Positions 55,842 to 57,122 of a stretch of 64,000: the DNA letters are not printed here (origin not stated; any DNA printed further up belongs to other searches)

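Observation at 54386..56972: Vsr endonuclease fused in-frame to an m5C methyltransferase, followed by a coupled PD-(D/E)xK-like candidate restriction enzyme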

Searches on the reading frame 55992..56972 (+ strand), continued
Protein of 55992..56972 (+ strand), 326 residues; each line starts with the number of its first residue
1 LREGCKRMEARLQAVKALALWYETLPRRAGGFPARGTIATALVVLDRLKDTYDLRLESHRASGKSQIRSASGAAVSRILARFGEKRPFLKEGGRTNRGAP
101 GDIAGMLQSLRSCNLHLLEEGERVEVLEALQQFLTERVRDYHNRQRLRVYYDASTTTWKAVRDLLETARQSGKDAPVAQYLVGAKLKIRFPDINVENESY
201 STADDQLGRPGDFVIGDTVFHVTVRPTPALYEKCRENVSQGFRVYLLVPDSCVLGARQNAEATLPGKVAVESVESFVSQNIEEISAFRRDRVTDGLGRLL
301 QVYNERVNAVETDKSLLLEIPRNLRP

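Call 54: search_protein_representatives(alignment_id=A1)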
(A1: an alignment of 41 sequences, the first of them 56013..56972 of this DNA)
Query: 41 sequences, 320 profile positions. Proteins with E-value up to 0.001 (for the whole library): 1100; up to 1e-10: 786; up to 1e-30: 369. The best 150 are listed.
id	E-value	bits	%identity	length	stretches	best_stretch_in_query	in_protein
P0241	7.5e-141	485.3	-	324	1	3-319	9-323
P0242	5.5e-127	439.7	-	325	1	7-319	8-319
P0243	5.8e-126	436.4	-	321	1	8-319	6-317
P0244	1.1e-122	425.6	-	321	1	5-319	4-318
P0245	9.3e-117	406.1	-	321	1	3-318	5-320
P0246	3.6e-115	400.9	-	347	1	4-319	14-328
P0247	6.4e-115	400.1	-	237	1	4-232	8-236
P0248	8.9e-107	373.3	-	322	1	4-318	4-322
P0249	2.1e-104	365.6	-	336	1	8-318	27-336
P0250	6.9e-104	363.8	-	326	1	2-318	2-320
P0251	2.6e-103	361.9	-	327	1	2-315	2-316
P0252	1.4e-102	359.5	-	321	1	3-318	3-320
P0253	1.0e-101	356.7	-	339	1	5-318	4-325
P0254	1.6e-101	356.1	-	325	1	1-318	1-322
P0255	1.9e-101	355.8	-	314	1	3-318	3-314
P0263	9.6e-95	333.8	-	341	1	3-319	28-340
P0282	5.0e-81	288.7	-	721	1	3-318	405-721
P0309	7.8e-72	258.5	-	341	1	4-316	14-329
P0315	9.8e-71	254.9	-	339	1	10-318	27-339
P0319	2.0e-69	250.6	-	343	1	24-318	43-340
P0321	9.3e-69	248.4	-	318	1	26-318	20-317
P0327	6.7e-68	245.6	-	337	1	17-318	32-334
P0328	1.1e-66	241.5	-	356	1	9-305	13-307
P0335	2.7e-65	237.0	-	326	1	8-318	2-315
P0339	6.5e-65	235.8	-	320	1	7-318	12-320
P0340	9.8e-65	235.2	-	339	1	8-318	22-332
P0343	1.8e-64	234.3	-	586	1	7-318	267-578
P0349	2.8e-63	230.4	-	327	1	30-318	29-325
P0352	1.2e-62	228.4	-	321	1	8-319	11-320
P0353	1.3e-61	224.9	-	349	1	5-319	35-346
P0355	4.0e-61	223.3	-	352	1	40-316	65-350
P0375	5.7e-55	203.1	-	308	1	24-312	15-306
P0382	7.6e-54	199.4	-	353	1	9-285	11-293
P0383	3.1e-53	197.4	-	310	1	25-315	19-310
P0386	1.6e-52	195.1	-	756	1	10-315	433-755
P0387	3.8e-52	193.8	-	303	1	8-299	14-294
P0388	4.6e-52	193.6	-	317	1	9-314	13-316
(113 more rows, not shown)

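Call 55: list_cluster_members(proteins=[P0246, P0353, P0355, P0382, P0328, P0319, P0309, P0263, P0340, P0315])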
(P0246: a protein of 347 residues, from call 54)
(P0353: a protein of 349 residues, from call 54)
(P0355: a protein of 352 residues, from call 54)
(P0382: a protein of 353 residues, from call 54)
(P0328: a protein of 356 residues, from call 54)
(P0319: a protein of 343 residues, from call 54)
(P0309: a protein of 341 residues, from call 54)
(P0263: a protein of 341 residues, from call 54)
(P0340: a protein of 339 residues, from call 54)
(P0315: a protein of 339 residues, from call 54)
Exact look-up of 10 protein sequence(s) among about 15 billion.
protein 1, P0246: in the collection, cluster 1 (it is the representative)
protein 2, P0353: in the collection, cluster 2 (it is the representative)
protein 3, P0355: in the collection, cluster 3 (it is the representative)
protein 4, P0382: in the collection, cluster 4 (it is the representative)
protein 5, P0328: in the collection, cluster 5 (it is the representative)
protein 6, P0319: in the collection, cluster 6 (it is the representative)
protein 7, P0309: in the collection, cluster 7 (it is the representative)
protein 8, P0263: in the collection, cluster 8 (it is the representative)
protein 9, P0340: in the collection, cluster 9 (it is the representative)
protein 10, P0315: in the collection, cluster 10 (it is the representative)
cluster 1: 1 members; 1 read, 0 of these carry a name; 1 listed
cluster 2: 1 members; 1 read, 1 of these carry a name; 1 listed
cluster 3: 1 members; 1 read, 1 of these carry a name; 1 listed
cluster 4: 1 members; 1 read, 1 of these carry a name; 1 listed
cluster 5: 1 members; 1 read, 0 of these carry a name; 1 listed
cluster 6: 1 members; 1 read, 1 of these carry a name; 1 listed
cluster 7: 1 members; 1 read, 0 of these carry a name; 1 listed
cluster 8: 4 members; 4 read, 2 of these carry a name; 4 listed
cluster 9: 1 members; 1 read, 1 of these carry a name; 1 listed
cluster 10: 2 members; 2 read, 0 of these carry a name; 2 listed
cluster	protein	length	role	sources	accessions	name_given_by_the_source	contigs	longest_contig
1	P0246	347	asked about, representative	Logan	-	-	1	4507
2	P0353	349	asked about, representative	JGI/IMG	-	hypothetical protein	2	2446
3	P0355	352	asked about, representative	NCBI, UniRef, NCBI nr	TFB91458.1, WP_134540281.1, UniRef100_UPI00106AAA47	DUF4928 family protein [Cryobacterium sp. HLT2-28] | DUF4928 family protein n=1 Tax=Cryobacterium sp. HLT2-28 TaxID=1259146 RepID=UPI00106AAA47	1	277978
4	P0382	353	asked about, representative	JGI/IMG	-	hypothetical protein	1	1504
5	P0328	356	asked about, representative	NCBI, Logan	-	-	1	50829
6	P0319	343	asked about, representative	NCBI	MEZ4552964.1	MAG: DUF4928 family protein [Dehalococcoidia bacterium]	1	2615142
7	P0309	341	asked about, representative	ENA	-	-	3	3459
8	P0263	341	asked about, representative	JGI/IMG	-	-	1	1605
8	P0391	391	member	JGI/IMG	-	hypothetical protein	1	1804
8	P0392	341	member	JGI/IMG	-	hypothetical protein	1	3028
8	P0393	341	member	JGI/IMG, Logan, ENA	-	-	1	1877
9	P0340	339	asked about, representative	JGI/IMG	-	hypothetical protein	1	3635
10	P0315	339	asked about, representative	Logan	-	-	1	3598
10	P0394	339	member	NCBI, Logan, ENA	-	-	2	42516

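Call 60: list_cluster_members(proteins=[P0327, P0388, P0375, P0321, P0349, P0387, P0339, P0383, P0335, P0352])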
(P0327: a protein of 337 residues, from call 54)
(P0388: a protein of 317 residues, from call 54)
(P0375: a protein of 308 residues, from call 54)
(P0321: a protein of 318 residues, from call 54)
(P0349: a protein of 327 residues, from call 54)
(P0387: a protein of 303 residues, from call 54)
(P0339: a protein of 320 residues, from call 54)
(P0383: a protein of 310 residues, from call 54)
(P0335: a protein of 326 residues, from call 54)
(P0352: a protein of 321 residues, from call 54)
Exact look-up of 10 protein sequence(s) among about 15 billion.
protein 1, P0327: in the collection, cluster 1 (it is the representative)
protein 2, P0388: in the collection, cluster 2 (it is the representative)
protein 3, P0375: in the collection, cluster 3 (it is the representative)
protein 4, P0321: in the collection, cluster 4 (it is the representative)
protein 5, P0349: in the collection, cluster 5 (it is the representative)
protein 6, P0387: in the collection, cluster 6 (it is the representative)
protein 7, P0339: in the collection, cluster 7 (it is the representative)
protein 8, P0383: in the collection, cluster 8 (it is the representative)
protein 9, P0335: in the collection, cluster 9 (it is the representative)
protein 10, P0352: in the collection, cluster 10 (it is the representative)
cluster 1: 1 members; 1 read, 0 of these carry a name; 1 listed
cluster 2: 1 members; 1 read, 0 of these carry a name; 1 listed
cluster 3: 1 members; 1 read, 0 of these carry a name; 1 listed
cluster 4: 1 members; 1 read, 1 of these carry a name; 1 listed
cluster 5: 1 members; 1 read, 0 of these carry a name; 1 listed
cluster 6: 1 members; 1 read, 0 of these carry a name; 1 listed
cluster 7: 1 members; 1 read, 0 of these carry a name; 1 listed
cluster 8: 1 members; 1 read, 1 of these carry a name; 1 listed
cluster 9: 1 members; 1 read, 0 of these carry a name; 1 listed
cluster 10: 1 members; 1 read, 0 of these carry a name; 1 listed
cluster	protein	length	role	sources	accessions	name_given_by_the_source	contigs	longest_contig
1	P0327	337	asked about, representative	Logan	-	-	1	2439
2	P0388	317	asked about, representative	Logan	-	-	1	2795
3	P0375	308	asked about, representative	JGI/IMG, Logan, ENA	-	-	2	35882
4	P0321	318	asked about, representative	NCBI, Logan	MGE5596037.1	MAG: DUF4928 family protein [Hyphomicrobiales bacterium]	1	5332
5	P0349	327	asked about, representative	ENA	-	-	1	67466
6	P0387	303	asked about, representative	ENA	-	-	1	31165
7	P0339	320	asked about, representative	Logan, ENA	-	-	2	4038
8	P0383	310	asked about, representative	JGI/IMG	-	hypothetical protein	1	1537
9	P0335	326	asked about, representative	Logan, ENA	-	-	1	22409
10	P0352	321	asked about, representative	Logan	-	-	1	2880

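Call 61: find_homologous_proteins(query=L042:1665-2624:+, max_evalue=0.00001)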
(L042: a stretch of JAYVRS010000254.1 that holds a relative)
Query L042:1665-2624:+ (320 aa): 1251 proteins with E <= 0.00001 among 6258 candidates; the best 120 are listed.
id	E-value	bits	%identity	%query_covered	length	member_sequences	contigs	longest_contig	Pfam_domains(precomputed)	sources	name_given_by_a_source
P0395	1.3e-198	676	95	100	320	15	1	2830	PF16280.11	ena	-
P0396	5.9e-176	602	85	100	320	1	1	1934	PF16280.11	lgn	-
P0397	1.4e-161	555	79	100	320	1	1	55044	PF16280.11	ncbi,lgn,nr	ncbi:MAG TPA: DUF4928 family protein [Bryobacteraceae bacterium]|nr:DUF4928 family protein [Bryobact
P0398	2.1e-151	521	74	99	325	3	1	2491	PF16280.11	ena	-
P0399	8.0e-124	431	63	100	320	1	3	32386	PF16280.11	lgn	-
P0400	1.3e-122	427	63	100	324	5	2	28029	PF16280.11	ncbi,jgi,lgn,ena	-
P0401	3.8e-117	409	61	98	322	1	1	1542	PF16280.11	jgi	jgi:hypothetical protein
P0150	1.0e-116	408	58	100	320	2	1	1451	PF16280.11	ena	-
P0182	6.6e-114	398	58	100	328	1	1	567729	PF16280.11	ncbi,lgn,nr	ncbi:MAG: DUF4928 family protein [Acidobacteria bacterium]|nr:DUF4928 family protein [Acidobacteriot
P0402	8.6e-114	398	58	99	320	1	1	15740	PF16280.11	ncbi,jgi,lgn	jgi:hypothetical protein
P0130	9.7e-114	398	59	100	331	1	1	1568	PF16280.11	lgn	-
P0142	3.4e-113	396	58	100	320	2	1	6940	PF16280.11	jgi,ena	-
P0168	6.8e-113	395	57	100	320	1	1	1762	PF16280.11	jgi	jgi:hypothetical protein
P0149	1.8e-112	394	57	100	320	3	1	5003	PF16280.11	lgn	-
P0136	2.7e-112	393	57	100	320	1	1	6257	PF16280.11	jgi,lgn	jgi:hypothetical protein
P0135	6.5e-112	392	57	98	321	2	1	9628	PF16280.11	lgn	-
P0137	7.5e-112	392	57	100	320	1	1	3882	PF16280.11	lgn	-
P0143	9.8e-112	391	57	100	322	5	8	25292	PF16280.11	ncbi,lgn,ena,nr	ncbi:MAG: DUF4928 family protein [Acidobacteria bacterium]|nr:DUF4928 family protein [Acidobacteriot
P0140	1.4e-111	391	58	100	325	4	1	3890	PF16280.11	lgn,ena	-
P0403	2.7e-111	390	62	88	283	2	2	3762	PF16280.11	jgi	jgi:hypothetical protein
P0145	4.4e-111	389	56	100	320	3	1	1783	PF16280.11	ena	-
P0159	5.3e-111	389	56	100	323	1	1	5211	PF16280.11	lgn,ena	-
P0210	1.0e-110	388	56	100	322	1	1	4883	PF16280.11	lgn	-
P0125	1.5e-110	387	57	100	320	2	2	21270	PF16280.11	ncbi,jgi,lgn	-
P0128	3.3e-109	383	56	100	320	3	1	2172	PF16280.11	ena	-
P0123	3.5e-109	383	55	100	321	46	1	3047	PF16280.11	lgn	-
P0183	3.7e-109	383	57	100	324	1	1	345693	PF16280.11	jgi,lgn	jgi:hypothetical protein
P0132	5.0e-109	382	54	100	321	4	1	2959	PF16280.11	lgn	-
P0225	5.4e-109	382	55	98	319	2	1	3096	PF16280.11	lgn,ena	-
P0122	6.4e-109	382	56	100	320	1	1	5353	PF16280.11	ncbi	-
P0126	9.2e-109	381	56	100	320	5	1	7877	PF16280.11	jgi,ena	-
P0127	1.8e-108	381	56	99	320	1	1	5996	PF16280.11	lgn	-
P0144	2.0e-108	380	57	98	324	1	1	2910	PF16280.11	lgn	-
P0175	3.6e-108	379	55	98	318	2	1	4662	PF16280.11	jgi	jgi:hypothetical protein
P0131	6.4e-108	379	55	100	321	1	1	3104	PF16280.11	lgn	-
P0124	7.4e-108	378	54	98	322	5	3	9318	PF16280.11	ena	-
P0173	8.4e-108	378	56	98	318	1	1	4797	PF16280.11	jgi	jgi:hypothetical protein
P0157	2.5e-107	377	56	97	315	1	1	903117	PF16280.11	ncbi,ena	-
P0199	2.9e-107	376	57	97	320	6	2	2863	PF16280.11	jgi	jgi:hypothetical protein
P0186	3.5e-107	376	56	98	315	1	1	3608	PF16280.11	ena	-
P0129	4.1e-107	376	56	100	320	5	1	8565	PF16280.11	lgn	-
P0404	4.2e-107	376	59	96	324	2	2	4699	PF16280.11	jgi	jgi:hypothetical protein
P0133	7.6e-107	375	56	100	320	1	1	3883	PF16280.11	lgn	-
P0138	7.7e-107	375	56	98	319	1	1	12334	PF16280.11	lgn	-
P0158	8.4e-107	375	56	97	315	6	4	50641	PF16280.11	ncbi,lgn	-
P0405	9.4e-107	375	58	98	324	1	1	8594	PF16280.11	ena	-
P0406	1.2e-106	374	53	99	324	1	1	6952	PF16280.11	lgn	-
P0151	2.9e-106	373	55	100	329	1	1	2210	PF16280.11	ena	-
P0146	4.1e-106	373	55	98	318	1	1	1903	PF16280.11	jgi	jgi:hypothetical protein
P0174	1.1e-105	371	55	98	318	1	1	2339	PF16280.11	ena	-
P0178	1.1e-105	371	56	97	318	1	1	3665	PF16280.11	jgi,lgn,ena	-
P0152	1.6e-105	371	55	98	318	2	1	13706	PF16280.11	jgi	jgi:uncharacterized protein DUF4928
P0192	1.6e-105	371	53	98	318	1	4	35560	PF16280.11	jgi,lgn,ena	-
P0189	2.9e-105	370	53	98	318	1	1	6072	PF16280.11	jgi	jgi:hypothetical protein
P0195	3.5e-105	370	56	97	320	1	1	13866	PF16280.11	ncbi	-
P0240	3.6e-105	370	55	98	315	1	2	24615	PF16280.11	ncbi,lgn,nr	ncbi:MAG: DUF4928 family protein [Nitrospirae bacterium]|nr:DUF4928 family protein [Nitrospirota bac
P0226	3.7e-105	370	55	100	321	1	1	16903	PF16280.11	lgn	-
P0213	4.0e-105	369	55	98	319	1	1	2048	PF16280.11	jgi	jgi:hypothetical protein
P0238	6.0e-105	369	55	98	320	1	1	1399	PF16280.11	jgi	jgi:hypothetical protein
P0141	6.6e-105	369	54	100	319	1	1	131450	PF16280.11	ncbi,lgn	-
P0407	7.2e-105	369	56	97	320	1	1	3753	PF16280.11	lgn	-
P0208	9.4e-105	368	55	97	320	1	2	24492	PF16280.11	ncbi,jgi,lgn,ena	-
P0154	9.5e-105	368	55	98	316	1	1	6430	PF16280.11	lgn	-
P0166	1.1e-104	368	54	98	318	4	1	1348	PF16280.11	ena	-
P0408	1.2e-104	368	55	100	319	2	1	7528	PF16280.11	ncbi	-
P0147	1.5e-104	368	56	97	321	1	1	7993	PF16280.11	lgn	-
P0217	1.6e-104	368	55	97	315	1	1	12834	PF16280.11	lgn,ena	-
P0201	1.9e-104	367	53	98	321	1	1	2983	PF16280.11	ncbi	-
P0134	5.4e-104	366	54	100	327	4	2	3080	PF16280.11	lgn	-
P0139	5.6e-104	366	55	100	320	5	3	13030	PF16280.11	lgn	-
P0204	9.4e-104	365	55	98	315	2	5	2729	PF16280.11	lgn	-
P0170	9.9e-104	365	54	98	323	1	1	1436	PF16280.11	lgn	-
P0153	1.0e-103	365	54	100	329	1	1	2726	PF16280.11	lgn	-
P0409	1.1e-103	365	53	98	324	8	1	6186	PF16280.11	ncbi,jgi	jgi:hypothetical protein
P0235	1.1e-103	365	53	100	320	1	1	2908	PF16280.11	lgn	-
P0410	1.3e-103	364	54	99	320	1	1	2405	PF16280.11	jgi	jgi:hypothetical protein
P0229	1.5e-103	364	55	97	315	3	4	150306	PF16280.11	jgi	jgi:hypothetical protein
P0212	1.6e-103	364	53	98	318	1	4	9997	PF16280.11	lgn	-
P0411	1.6e-103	364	56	98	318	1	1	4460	PF16280.11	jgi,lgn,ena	-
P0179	1.6e-103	364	54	98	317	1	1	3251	PF16280.11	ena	-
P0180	1.7e-103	364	54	98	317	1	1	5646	PF16280.11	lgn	-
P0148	1.9e-103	364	53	98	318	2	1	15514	PF16280.11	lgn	-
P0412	3.9e-103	363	55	97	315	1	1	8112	PF16280.11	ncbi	-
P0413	5.8e-103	362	54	96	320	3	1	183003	PF16280.11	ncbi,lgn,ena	-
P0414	6.0e-103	362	54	99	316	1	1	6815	PF16280.11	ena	-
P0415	9.3e-103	362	54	98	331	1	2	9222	PF16280.11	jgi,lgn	jgi:hypothetical protein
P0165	9.8e-103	362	55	99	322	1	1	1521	PF16280.11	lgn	-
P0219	1.1e-102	362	55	98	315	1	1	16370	PF16280.11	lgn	-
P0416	1.6e-102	361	55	97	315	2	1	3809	PF16280.11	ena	-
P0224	2.0e-102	361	53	99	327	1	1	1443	PF16280.11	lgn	-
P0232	2.0e-102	361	53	97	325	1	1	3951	PF16280.11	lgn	-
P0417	2.4e-102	360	54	97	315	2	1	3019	PF16280.11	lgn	-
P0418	2.7e-102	360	53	99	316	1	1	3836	PF16280.11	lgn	-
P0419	3.3e-102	360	55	99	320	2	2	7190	PF16280.11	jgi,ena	jgi:hypothetical protein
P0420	4.1e-102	360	55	97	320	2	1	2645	PF16280.11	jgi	jgi:hypothetical protein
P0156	4.7e-102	359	52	100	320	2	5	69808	PF16280.11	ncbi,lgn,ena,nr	ncbi:MAG TPA: hypothetical protein DCK76_06855 [Desulfotomaculum sp.]|nr:MAG: Uncharacterized protei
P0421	6.5e-102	359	53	99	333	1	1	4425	PF16280.11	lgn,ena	-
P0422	7.3e-102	359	54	99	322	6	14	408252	PF16280.11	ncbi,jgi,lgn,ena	-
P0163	8.5e-102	359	54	97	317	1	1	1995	PF16280.11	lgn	-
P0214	9.4e-102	358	54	98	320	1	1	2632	PF16280.11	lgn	-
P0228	9.7e-102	358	53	98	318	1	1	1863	PF16280.11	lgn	-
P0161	1.0e-101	358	54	100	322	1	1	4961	PF16280.11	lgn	-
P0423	1.0e-101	358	54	97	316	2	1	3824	PF16280.11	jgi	jgi:hypothetical protein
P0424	1.1e-101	358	56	96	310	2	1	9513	PF16280.11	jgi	-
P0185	1.1e-101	358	53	100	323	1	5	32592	PF16280.11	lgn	-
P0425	1.3e-101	358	54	99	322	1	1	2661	PF16280.11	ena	-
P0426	1.8e-101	358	53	97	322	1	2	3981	PF16280.11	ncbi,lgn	-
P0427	1.8e-101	358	53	95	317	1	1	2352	PF16280.11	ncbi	-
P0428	1.8e-101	357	52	98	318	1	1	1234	PF16280.11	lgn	-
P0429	1.9e-101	357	53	100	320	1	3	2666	PF16280.11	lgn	-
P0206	2.0e-101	357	56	98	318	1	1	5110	PF16280.11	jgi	jgi:hypothetical protein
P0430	2.1e-101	357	55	97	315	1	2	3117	PF16280.11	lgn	-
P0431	2.9e-101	357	53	99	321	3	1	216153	PF16280.11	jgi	jgi:hypothetical protein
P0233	3.0e-101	357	55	98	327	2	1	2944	PF16280.11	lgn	-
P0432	3.1e-101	357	54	97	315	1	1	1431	PF16280.11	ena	-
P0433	3.8e-101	356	52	99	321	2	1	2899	PF16280.11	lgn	-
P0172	4.0e-101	356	55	98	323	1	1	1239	PF16280.11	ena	-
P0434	4.7e-101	356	54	98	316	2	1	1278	PF16280.11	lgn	-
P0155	5.0e-101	356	53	99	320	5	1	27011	PF16280.11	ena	-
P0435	7.1e-101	356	54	97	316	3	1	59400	PF16280.11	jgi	-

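Call 67: search_protein_families(library=pfam, proteins=[P0282, P0343, P0386], max_evalue=0.001)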
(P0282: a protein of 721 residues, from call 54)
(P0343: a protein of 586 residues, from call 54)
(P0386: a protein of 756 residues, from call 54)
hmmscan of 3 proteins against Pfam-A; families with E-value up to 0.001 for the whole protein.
P0282 (721 aa): 2 families
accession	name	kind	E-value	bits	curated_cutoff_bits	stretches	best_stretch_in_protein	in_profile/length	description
PF16280.10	DUF4928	-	6.6e-87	292.1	25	1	432-716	16-306/306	Domain of unknown function (DUF4928)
PF00145.23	DNA_methylase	-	4.6e-45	154.9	22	1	5-353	2-317/324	C-5 cytosine-specific DNA methylase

P0343 (586 aa): 2 families
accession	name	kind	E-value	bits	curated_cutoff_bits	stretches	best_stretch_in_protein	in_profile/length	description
PF16280.10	DUF4928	-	8.4e-70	235.9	25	1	285-572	11-305/306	Domain of unknown function (DUF4928)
PF00145.23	DNA_methylase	-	1.8e-13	51.1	22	1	6-214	140-318/324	C-5 cytosine-specific DNA methylase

P0386 (756 aa): 2 families
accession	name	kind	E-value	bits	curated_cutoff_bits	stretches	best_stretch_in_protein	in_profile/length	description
PF16280.10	DUF4928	-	1.4e-54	185.9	25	1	484-753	35-306/306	Domain of unknown function (DUF4928)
PF00145.23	DNA_methylase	-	9.7e-39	134.1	22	1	41-398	2-322/324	C-5 cytosine-specific DNA methylase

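Call 69: find_encoding_contigs(protein=P0121, flank=8000, max_places=6)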
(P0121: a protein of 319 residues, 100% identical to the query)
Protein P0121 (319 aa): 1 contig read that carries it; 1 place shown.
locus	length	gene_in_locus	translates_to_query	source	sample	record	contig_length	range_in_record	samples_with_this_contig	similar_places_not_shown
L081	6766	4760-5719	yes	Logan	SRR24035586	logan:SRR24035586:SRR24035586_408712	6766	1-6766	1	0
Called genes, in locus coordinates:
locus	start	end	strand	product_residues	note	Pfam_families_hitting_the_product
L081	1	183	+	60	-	?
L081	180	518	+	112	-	PF07009:NusG_II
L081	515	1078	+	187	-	PF07456:Hpre_diP_synt_I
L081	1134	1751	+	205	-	PF06971:Put_DNA-bind_N, PF02629:CoA_binding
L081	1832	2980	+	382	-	PF02771:Acyl-CoA_dh_N, PF02770:Acyl-CoA_dh_M, PF22924:ACOX_C_alpha1 (faint), PF00441:Acyl-CoA_dh_1, PF08028:Acyl-CoA_dh_2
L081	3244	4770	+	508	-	PF03852:Vsr, PF00145:DNA_methylase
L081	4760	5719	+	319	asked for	PF16280:DUF4928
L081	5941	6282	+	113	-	PF00376:MerR, PF12728:HTH_17 (faint), PF13411:MerR_1, PF13591:MerR_2 (weak)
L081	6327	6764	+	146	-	?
